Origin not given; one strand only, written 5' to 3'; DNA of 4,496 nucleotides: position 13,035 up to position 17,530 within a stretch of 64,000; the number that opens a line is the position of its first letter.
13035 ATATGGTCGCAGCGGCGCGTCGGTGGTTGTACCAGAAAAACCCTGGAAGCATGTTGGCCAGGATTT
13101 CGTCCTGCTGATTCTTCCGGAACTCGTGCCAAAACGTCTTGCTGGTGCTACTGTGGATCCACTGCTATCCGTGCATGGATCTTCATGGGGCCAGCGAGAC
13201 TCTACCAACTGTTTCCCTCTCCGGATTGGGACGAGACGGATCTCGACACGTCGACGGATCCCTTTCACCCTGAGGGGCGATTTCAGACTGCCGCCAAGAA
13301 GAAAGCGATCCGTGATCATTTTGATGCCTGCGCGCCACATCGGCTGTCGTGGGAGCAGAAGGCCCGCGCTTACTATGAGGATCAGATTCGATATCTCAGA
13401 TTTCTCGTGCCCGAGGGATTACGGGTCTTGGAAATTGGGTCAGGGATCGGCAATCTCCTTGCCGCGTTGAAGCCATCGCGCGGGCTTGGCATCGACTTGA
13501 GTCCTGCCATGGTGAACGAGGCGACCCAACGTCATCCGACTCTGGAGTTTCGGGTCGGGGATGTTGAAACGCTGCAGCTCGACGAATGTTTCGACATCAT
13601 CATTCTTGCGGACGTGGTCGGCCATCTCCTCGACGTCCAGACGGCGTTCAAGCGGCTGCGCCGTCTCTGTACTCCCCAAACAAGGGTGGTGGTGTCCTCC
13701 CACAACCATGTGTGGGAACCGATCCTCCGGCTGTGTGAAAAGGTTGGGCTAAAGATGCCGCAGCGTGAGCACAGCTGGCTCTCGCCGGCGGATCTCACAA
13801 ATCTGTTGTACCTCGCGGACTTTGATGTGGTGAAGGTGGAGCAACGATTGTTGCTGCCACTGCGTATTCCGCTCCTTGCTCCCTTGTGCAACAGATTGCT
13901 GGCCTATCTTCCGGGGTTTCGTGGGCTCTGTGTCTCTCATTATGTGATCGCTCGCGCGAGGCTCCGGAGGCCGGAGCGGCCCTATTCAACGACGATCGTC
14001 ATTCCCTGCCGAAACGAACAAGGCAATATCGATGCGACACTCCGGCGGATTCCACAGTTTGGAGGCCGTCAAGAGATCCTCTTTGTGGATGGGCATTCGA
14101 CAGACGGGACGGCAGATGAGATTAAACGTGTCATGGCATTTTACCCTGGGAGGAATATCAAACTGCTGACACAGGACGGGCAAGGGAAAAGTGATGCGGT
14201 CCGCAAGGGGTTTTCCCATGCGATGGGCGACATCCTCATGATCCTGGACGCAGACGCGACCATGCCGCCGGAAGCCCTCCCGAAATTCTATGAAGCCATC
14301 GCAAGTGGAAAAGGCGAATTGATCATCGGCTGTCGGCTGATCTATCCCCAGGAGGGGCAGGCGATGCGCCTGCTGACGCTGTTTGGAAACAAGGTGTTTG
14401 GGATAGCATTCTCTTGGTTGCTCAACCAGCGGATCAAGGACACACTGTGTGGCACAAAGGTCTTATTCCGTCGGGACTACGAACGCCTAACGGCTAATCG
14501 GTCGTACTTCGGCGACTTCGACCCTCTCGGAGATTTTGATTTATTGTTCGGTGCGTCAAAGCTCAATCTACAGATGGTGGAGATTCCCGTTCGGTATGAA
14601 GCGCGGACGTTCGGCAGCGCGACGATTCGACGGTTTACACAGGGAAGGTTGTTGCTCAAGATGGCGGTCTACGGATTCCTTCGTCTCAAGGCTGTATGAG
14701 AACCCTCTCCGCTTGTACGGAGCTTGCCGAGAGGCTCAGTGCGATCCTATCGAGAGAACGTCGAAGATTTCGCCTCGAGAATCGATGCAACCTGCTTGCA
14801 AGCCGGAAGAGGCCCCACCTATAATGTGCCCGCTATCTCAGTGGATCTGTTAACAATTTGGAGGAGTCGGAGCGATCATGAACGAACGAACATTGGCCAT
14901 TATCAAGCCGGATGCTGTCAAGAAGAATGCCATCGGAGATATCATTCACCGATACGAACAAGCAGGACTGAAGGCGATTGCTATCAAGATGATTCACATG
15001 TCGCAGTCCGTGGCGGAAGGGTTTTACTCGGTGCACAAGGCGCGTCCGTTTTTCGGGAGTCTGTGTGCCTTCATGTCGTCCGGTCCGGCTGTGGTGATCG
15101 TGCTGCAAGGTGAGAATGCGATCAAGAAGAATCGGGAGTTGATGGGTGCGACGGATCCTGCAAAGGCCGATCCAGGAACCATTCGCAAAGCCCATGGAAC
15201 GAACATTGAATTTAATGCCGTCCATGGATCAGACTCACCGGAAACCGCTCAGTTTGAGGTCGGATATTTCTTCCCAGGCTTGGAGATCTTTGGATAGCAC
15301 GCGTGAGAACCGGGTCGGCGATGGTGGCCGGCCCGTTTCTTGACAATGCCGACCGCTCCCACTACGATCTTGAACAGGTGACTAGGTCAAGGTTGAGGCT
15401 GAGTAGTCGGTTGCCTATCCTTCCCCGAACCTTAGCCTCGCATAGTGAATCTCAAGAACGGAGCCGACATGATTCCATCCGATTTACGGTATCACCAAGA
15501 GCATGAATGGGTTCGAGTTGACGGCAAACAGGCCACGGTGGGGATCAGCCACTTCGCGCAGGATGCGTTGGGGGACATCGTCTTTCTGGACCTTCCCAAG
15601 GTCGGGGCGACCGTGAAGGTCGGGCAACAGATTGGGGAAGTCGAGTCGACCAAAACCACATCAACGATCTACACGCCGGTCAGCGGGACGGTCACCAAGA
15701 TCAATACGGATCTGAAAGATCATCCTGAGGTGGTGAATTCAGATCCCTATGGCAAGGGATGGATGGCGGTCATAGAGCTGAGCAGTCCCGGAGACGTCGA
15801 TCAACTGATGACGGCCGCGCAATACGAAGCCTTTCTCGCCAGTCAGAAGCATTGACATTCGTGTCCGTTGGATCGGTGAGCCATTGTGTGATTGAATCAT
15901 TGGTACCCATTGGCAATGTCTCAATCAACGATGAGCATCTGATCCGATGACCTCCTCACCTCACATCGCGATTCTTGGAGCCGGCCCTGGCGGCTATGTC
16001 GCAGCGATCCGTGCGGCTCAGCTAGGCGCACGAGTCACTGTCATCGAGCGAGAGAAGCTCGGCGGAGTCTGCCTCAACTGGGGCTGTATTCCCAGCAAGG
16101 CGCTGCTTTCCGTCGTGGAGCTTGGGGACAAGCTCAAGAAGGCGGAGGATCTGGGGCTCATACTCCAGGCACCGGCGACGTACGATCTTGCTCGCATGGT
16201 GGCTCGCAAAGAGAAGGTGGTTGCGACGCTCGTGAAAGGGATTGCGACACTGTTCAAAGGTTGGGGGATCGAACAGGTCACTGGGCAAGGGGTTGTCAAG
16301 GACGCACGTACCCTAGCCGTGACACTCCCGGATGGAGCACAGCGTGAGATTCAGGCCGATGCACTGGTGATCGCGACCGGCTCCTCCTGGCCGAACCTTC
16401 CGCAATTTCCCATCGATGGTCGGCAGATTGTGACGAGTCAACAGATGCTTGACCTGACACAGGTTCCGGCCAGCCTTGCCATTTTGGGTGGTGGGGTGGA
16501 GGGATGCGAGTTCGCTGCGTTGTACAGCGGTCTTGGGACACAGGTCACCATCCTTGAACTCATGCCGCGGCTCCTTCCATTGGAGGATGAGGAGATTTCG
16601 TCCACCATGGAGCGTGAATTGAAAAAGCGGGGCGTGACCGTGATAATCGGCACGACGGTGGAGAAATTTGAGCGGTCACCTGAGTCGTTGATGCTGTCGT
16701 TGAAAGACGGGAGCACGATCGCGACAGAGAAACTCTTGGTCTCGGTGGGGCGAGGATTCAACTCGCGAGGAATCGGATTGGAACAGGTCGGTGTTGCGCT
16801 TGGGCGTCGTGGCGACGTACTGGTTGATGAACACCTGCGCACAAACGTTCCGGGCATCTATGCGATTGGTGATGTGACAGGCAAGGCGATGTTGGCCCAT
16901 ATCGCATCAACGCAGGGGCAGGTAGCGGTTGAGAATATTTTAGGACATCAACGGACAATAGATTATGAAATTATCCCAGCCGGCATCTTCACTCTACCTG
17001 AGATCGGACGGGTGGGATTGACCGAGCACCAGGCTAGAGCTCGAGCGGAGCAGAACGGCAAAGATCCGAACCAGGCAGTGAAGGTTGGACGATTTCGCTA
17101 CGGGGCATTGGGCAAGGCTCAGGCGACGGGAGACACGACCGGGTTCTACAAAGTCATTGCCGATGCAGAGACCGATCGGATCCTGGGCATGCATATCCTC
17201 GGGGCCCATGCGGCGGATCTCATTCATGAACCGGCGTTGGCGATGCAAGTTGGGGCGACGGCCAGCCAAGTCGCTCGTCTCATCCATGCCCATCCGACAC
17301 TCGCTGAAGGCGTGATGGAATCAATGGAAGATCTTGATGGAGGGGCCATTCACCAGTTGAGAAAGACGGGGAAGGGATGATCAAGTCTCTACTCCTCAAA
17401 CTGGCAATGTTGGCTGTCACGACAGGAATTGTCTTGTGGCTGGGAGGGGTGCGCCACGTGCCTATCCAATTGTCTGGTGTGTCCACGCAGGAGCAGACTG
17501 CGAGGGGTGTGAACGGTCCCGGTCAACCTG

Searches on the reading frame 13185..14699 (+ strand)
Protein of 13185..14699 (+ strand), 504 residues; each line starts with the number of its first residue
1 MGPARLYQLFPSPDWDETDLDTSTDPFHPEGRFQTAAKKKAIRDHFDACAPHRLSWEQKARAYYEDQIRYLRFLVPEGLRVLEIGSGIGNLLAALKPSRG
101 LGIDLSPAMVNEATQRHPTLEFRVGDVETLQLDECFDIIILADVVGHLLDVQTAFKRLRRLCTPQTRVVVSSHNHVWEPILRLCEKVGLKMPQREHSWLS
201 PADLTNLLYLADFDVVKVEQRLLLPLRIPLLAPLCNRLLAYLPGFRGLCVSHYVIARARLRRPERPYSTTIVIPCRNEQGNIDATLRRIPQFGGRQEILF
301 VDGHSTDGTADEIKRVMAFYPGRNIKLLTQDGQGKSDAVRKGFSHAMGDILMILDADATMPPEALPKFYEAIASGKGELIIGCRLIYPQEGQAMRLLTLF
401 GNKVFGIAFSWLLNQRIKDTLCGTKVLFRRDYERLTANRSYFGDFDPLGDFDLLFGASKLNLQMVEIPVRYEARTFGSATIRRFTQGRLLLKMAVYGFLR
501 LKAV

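Call 54: search_protein_families(library=pfam, proteins=[window:13185-14699:+], max_evalue=0.00001)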
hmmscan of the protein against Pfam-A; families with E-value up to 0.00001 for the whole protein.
window:13185-14699:+ (504 aa): 9 families
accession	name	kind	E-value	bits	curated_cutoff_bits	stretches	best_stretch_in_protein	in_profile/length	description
PF00535.33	Glycos_transf_2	-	1.6e-25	90.5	23.3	1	270-431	1-162/168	Glycosyl transferase family 2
PF13489.12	Methyltransf_23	-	3.8e-16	59.7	27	1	60-217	5-163/164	Methyltransferase domain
PF08241.18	Methyltransf_11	-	3.4e-14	53.7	21.2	1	82-169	1-94/95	Methyltransferase domain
PF13847.12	Methyltransf_31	-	2.8e-13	50.2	27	1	78-185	4-127/145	Methyltransferase domain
PF13649.12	Methyltransf_25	-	8.8e-13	49.2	27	1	81-164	1-95/97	Methyltransferase domain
PF08242.18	Methyltransf_12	-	7.5e-12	46.3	30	1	82-167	1-97/98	Methyltransferase domain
PF13641.12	Glyco_tranf_2_3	-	3.8e-10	40.6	27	1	269-393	3-131/230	Glycosyltransferase like family 2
PF10111.15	Glyco_tranf_2_2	-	1.1e-09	38.6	27.3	1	270-388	1-122/276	Glycosyltransferase like family 2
PF07021.18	MetW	-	4.2e-06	27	21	1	69-213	5-151/193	Methionine biosynthesis protein MetW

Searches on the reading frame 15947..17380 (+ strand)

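Call 54: search_protein_families(library=pfam, proteins=[window:15947-17380:+], max_evalue=0.00001)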
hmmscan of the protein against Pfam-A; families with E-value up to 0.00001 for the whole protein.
window:15947-17380:+ (477 aa): 9 families
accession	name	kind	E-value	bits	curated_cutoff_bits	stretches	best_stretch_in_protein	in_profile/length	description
PF07992.20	Pyr_redox_2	-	1.3e-73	248.4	26.1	1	6-324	2-291/291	Pyridine nucleotide-disulphide oxidoreductase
PF02852.28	Pyr_redox_dim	-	2e-32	112.1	25.3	1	343-458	1-108/110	Pyridine nucleotide-disulphide oxidoreductase, dimerisation domain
PF00070.33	Pyr_redox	-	3.6e-24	85.5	22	1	177-246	2-71/82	Pyridine nucleotide-disulphide oxidoreductase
PF13738.12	Pyr_redox_3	-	1.2e-15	57.9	30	1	9-308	2-305/305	Pyridine nucleotide-disulphide oxidoreductase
PF03486.20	HI0933_like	-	1.6e-10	41.3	50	0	6-37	2-33/244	HI0933-like protein Rossmann domain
PF01262.27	AlaDh_PNT_C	-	3e-08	33.8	23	0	173-210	23-64/214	Alanine dehydrogenase/PNT, C-terminal domain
PF01134.28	GIDA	-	1.1e-07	31.7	22.1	0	7-146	2-150/391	Glucose inhibited division protein A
PF13450.12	NAD_binding_8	-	3.8e-07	30.7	21.9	0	9-43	1-36/68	NAD(P)-binding Rossmann-like domain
PF00890.30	FAD_binding_2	-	1.2e-06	28.4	20.4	0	7-44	2-39/414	FAD binding domain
